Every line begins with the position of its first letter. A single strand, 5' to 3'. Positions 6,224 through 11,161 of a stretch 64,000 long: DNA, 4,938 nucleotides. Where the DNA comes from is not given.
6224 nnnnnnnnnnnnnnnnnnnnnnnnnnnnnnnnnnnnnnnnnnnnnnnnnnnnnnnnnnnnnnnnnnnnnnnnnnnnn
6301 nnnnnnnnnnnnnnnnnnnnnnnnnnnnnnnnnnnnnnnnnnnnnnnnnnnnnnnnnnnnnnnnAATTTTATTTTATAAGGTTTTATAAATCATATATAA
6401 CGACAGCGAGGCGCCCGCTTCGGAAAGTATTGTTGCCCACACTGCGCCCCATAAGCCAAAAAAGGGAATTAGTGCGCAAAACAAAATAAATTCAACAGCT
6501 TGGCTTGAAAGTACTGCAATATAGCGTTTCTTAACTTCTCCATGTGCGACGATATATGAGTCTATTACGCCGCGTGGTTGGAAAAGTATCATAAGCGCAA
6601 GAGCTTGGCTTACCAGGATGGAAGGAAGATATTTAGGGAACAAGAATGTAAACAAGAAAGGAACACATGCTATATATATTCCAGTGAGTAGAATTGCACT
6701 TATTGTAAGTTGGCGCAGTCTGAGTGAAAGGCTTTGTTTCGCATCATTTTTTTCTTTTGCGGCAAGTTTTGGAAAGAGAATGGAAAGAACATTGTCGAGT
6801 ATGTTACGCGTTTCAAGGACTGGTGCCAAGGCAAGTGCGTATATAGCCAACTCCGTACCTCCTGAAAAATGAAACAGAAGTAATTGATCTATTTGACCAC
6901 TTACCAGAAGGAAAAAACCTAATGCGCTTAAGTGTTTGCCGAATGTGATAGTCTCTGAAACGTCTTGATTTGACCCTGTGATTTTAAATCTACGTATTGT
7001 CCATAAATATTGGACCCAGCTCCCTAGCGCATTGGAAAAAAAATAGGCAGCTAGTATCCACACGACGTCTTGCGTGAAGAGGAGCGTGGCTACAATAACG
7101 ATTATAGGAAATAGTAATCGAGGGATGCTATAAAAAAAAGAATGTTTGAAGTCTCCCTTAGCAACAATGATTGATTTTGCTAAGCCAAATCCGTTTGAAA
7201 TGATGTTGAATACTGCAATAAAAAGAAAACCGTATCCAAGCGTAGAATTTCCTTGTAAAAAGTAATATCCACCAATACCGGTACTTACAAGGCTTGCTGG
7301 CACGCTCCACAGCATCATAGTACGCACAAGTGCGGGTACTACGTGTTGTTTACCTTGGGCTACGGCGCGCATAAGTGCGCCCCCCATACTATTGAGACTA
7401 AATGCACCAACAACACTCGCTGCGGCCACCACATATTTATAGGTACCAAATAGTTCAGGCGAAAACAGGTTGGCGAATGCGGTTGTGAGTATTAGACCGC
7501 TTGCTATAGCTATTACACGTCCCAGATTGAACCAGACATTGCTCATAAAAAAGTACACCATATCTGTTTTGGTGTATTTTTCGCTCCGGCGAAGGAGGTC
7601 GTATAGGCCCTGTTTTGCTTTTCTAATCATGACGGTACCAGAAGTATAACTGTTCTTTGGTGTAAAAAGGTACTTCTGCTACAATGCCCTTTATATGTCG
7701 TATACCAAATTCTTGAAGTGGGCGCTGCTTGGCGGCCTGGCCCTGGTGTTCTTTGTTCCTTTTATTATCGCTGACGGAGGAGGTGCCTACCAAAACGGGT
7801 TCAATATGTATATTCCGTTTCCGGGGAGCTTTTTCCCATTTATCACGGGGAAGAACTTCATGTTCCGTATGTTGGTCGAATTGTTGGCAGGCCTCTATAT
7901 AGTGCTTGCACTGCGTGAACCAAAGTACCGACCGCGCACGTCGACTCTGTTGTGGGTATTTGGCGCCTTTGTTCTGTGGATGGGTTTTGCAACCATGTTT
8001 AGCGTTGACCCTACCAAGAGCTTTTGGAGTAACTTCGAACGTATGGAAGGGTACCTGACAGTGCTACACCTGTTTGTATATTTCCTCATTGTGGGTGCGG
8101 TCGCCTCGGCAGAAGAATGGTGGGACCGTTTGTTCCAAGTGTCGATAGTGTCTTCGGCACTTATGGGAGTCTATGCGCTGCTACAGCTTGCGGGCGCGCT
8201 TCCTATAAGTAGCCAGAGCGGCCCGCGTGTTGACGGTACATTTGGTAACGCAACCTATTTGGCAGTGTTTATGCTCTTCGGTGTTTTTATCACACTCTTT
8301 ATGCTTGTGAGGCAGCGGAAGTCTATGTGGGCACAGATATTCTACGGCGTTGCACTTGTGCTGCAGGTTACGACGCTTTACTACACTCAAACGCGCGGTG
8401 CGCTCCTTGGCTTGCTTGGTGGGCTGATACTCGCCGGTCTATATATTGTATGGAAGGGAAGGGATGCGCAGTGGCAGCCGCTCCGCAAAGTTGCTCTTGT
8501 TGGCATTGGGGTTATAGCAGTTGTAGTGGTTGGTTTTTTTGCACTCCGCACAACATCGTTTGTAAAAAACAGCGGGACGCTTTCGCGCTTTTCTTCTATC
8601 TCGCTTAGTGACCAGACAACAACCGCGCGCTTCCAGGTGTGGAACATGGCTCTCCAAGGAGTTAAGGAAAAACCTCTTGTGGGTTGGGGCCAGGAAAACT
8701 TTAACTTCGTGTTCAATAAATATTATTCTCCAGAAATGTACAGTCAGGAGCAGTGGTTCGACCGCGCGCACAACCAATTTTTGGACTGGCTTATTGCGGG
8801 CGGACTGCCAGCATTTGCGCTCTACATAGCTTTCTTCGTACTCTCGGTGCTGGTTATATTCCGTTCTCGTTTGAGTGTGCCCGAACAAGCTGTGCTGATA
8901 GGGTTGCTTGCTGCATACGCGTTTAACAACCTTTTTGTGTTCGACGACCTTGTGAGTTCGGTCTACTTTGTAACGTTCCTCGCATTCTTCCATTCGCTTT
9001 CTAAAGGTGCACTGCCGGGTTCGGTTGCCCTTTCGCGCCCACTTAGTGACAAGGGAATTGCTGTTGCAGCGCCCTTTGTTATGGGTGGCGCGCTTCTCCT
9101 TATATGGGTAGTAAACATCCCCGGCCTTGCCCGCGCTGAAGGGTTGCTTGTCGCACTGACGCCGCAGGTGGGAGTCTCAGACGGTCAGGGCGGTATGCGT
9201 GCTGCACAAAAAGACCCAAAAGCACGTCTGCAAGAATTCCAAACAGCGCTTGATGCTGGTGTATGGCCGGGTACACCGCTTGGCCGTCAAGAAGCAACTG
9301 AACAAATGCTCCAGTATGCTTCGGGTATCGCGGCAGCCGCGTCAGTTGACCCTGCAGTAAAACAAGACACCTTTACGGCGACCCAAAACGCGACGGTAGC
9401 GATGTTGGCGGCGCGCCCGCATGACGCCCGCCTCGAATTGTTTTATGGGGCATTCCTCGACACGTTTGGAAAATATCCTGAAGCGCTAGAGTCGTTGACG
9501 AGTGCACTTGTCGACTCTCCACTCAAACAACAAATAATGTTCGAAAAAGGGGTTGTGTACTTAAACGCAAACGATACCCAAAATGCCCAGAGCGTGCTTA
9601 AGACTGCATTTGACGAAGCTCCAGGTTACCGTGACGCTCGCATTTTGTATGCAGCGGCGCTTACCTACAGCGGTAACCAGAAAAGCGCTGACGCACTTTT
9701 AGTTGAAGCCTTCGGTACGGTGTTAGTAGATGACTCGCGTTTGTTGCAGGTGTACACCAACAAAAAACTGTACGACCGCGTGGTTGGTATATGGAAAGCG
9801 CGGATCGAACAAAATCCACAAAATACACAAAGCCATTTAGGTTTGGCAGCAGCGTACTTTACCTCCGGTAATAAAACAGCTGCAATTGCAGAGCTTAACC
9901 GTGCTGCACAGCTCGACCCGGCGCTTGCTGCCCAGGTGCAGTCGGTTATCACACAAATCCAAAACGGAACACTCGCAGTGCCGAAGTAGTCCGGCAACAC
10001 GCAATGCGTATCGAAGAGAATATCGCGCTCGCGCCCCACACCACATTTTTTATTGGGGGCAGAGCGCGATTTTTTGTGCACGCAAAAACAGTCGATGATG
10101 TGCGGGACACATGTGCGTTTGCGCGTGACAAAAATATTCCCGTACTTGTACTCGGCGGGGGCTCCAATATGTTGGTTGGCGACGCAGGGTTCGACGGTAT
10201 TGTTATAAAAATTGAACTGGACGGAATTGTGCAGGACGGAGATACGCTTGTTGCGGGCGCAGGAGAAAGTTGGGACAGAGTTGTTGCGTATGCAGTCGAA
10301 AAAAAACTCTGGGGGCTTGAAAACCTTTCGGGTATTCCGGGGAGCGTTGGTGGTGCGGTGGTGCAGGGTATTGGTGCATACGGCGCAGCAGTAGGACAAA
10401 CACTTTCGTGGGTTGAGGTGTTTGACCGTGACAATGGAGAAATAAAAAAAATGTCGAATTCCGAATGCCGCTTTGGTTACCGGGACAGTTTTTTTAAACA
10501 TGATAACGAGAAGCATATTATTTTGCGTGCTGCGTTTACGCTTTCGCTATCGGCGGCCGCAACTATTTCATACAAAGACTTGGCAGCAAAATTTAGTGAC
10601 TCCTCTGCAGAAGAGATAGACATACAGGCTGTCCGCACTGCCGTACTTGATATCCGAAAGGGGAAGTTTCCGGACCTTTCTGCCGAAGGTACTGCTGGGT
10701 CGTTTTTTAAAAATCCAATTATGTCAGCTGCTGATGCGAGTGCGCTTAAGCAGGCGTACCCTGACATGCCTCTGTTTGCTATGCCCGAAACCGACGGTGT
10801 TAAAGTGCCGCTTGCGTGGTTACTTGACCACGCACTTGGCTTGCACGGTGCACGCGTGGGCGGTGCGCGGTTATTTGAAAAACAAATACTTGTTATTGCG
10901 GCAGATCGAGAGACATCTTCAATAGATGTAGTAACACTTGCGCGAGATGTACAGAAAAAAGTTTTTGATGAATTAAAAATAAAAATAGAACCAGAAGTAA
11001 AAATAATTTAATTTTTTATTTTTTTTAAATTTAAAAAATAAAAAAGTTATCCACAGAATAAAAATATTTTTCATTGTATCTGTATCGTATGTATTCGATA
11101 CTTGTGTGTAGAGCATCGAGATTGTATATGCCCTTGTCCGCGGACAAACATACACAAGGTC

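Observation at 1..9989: Wzx/Wzy-type glycan locus with Gmd + Fcl/ColC + His-for-Lys 3-dehydrase: candidate GDP-colitose (3,6-dideoxyhexose) as well as GDP-fucose synthesis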

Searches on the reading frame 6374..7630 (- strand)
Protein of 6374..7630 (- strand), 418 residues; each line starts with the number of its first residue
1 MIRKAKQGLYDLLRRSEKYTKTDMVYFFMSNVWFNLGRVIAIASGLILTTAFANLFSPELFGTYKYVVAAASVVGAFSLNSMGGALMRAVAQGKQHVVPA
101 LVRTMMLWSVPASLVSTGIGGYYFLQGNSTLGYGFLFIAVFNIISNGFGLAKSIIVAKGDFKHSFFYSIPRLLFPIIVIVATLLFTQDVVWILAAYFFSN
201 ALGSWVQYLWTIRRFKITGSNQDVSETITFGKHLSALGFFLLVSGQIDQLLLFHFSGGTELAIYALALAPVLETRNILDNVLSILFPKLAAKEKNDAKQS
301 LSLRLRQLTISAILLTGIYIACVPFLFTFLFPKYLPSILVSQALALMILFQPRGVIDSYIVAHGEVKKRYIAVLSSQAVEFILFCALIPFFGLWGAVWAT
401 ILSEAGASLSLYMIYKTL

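Call 3: search_protein_families(library=pfam, proteins=[window:6374-7630:-], max_evalue=0.01)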
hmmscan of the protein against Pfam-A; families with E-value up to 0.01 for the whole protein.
window:6374-7630:- (418 aa): 1 family
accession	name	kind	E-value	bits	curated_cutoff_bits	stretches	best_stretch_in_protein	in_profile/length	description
PF13440.11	Polysacc_synt_3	-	4.8e-06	26.5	23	1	55-316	5-266/293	Polysaccharide biosynthesis protein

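Call 4: search_protein_families(library=ncbifam, proteins=[window:6374-7630:-], max_evalue=0.01)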
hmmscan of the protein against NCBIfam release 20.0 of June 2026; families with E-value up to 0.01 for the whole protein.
window:6374-7630:- (418 aa): 0 families

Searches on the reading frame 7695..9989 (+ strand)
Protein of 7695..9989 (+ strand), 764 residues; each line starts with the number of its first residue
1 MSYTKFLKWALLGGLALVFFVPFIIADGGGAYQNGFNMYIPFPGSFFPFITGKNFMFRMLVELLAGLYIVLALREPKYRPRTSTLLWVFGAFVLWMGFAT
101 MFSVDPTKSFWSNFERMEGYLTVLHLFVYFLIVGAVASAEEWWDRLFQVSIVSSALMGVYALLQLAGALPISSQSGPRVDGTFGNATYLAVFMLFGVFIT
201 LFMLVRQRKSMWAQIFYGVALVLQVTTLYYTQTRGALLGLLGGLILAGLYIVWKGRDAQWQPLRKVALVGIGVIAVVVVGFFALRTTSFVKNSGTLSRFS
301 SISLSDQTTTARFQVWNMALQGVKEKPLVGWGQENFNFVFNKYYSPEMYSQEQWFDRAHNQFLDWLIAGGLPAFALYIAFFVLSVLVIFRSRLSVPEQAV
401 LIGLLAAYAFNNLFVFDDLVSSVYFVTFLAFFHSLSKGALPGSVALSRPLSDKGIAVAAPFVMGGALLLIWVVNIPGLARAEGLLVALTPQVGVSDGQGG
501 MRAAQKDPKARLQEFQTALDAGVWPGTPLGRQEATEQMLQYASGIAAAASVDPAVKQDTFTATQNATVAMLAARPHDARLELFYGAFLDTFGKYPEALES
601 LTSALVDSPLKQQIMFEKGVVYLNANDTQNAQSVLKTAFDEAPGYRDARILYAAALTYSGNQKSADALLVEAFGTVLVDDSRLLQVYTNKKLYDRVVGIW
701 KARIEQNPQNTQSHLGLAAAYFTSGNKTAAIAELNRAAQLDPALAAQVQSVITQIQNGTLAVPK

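Call 3: search_protein_families(library=pfam, proteins=[window:7695-9989:+], max_evalue=0.01)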
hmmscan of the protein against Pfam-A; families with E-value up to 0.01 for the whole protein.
window:7695-9989:+ (764 aa): 14 families
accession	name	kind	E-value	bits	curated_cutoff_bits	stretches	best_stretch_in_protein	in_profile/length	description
PF04932.20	Wzy_C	-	7.8e-24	84.6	31.7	1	220-378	2-149/149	O-Antigen ligase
PF14559.12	TPR_19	-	1.2e-11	45.2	25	2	704-755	18-68/68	Tetratricopeptide repeat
PF13428.12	TPR_14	-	6.5e-08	33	23.5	0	714-743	4-33/44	Tetratricopeptide repeat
PF13432.12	TPR_16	-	8.2e-08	33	32.7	2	704-743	24-63/65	Tetratricopeptide repeat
PF07719.23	TPR_2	-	9.1e-07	29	27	0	714-743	4-33/34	Tetratricopeptide repeat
PF13181.12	TPR_8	-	1.1e-05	25.7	25.7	0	713-743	3-33/34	Tetratricopeptide repeat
PF13414.12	TPR_11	-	6.1e-05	23.1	26.8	0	720-745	3-28/42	TPR repeat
PF14561.12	TPR_20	-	0.00061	20.5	25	0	701-739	12-50/90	Tetratricopeptide repeat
PF23914.1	TPR_CcmH_CycH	-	0.0013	19.1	42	0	619-664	57-102/158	Cytochrome c-type biogenesis protein H TPR domain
PF00515.34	TPR_1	-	0.0014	18.8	27.8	0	713-742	3-32/34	Tetratricopeptide repeat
PF13431.12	TPR_17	-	0.0023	18.5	24.4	0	704-731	6-33/34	Tetratricopeptide repeat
PF13424.12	TPR_12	-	0.0036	17.9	30.1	0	691-741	24-75/77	Tetratricopeptide repeat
PF13371.12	TPR_9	-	0.0037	17.7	35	0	685-745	3-61/73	Tetratricopeptide repeat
PF12895.13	ANAPC3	-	0.0042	17.8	27.2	0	616-667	27-77/82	Anaphase-promoting complex, cyclosome, subunit 3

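Call 4: search_protein_families(library=ncbifam, proteins=[window:7695-9989:+], max_evalue=0.01)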
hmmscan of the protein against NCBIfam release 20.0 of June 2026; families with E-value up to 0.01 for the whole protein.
window:7695-9989:+ (764 aa): 9 families
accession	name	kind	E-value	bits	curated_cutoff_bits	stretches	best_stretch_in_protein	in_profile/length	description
TIGR00947.1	2A73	equivalog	9.4e-14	51.2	366.4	1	57-380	41-357/425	IctB family putative bicarbonate transporter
NF040959.1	MamA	equivalog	1.3e-09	37.9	200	2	611-746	36-174/204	magnetosome protein MamA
TIGR02917.1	PEP_TPR_lipo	equivalog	2.8e-08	32.1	312.2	1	586-672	811-897/899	XrtA/PEP-CTERM system TPR-repeat protein PrsT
TIGR02521.1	type_IV_pilW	equivalog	3.1e-07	30.2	154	1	574-670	95-193/234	type IV pilus biogenesis/stability protein PilW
TIGR02552.1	LcrH_SycD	equivalog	0.00035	20.3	104.8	0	576-641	50-115/136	SycD/LcrH family type III secretion system chaperone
NF033920.0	C39_PA2778_fam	equivalog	0.00039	19.9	150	0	590-672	168-250/255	PA2778 family cysteine peptidase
NF047558.1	TPR_END_plus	domain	0.00061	19.7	32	0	715-748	3-36/56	TPR end-of-group domain-containing protein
NF052415.1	T3SS_chap_SctY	equivalog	0.0052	17.3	70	0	694-743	23-72/106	type III secretion apparatus assembly chaperone SctY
NF047507.1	TPR_BatC_Lepto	exception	0.0091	15.5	175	0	576-649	56-133/214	TPR repeat-containing protein BatC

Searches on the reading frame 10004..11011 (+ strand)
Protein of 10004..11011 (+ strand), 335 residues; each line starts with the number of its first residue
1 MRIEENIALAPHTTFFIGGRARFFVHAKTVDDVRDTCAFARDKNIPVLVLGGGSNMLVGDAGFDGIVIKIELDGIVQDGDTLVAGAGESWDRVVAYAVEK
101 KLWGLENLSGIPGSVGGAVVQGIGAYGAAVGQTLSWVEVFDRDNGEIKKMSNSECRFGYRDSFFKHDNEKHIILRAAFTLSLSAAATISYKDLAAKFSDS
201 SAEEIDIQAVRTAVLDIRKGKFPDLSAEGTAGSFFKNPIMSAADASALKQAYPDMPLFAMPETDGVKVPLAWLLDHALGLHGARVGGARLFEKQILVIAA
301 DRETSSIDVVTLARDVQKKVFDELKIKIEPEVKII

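Call 3: search_protein_families(library=pfam, proteins=[window:10004-11011:+], max_evalue=0.01)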
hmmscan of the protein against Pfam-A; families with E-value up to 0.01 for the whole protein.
window:10004-11011:+ (335 aa): 2 families
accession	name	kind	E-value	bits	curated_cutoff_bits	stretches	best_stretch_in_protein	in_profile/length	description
PF01565.28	FAD_binding_4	-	2.3e-28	99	26.4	1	23-150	3-138/139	FAD binding domain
PF02873.21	MurB_C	-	3.5e-18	66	27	1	210-335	2-99/99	UDP-N-acetylenolpyruvoylglucosamine reductase, C-terminal domain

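Call 4: search_protein_families(library=ncbifam, proteins=[window:10004-11011:+], max_evalue=0.01)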
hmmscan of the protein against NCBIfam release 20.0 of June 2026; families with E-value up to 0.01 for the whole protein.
window:10004-11011:+ (335 aa): 9 families
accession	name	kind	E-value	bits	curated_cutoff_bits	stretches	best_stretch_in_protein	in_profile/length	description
NF000755.0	PRK00046.1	equivalog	1.5e-89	300.1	277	1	2-335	3-335/343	UDP-N-acetylmuramate dehydrogenase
NF010478.0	PRK13903.1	equivalog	1.6e-79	267.4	231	1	3-332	15-355/362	UDP-N-acetylmuramate dehydrogenase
TIGR00179.1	murB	equivalog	5.2e-59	199.9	144.5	1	9-335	1-289/290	UDP-N-acetylmuramate dehydrogenase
NF010480.0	PRK13905.1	equivalog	7.4e-54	182.6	259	2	2-189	15-201/303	UDP-N-acetylmuramate dehydrogenase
NF011245.0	PRK14651.1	equivalog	3.8e-23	82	224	1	5-189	5-176/273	UDP-N-acetylmuramate dehydrogenase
NF011242.0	PRK14648.1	equivalog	8.1e-19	68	426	1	5-133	14-148/354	UDP-N-acetylmuramate dehydrogenase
NF010479.0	PRK13904.1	equivalog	1.4e-16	60.8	273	1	47-181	35-158/258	UDP-N-acetylmuramate dehydrogenase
NF041227.1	BagG_FevA2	exception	0.0012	17.6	850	1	29-131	54-157/455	bagremycin/ferroverdin biosynthesis FAD-dependent oxygenase BagG/FevA2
NF041226.1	BagK_FevA1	equivalog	0.0029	16.1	800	1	21-132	41-154/453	bagremycin/ferroverdin biosynthesis FAD-dependent oxygenase BagK/FevA1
